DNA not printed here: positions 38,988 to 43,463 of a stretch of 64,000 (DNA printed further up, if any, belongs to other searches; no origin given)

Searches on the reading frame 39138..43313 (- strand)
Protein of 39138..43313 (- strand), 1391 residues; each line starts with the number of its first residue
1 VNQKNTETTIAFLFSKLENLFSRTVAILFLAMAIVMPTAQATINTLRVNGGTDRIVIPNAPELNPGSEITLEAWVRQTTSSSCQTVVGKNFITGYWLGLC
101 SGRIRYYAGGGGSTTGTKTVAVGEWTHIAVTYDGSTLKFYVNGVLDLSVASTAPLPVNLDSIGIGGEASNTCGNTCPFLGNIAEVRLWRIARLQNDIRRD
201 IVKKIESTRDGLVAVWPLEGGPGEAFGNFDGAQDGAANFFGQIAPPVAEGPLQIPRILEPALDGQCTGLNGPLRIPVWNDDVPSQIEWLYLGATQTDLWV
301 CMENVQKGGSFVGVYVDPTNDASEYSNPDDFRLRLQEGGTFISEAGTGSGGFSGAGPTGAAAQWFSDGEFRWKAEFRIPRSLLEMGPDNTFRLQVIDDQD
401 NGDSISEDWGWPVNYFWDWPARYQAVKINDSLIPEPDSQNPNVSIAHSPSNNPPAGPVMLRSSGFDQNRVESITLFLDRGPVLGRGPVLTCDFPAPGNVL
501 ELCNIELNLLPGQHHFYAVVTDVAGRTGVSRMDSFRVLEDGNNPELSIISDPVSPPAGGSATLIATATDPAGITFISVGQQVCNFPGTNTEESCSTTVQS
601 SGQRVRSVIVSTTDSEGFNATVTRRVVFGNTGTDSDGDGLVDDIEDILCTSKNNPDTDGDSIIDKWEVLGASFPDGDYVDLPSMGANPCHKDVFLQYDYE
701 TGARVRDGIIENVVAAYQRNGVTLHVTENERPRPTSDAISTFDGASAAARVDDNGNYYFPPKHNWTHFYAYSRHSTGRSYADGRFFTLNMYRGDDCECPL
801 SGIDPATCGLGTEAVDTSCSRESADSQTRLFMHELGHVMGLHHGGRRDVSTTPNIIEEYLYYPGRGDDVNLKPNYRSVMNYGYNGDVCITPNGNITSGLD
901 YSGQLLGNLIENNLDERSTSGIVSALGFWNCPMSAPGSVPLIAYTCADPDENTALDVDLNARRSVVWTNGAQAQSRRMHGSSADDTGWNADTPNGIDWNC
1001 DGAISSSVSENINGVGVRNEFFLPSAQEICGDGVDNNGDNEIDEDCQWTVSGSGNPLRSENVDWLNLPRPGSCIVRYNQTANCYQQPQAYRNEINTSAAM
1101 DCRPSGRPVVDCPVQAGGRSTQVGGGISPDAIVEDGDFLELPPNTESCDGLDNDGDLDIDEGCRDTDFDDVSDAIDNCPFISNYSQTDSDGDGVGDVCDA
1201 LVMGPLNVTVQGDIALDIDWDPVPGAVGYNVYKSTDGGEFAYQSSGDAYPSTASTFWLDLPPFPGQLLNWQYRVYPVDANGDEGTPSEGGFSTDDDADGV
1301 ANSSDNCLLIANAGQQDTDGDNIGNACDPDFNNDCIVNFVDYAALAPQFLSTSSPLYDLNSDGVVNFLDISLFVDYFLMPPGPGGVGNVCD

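Call 3: search_protein_families(library=pfam, proteins=[window:39138-43313:-], max_evalue=0.01)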
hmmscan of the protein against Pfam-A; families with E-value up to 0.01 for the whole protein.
window:39138-43313:- (1391 aa): 4 families
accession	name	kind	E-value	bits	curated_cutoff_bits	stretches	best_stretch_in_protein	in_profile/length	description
PF13385.13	Laminin_G_3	-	1e-24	87.9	27.6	1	49-197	1-150/151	Concanavalin A-like lectin/glucanases superfamily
PF02412.23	TSP_3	-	4.6e-06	26.7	25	2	1293-1315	14-36/36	Thrombospondin type 3 repeat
PF00404.24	Dockerin_1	-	0.0039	17.8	22.9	1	1330-1376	3-55/57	Dockerin type I domain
PF11617.13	Cu-binding_MopE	-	0.0041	17.8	27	1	1024-1044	11-30/30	Putative metal-binding motif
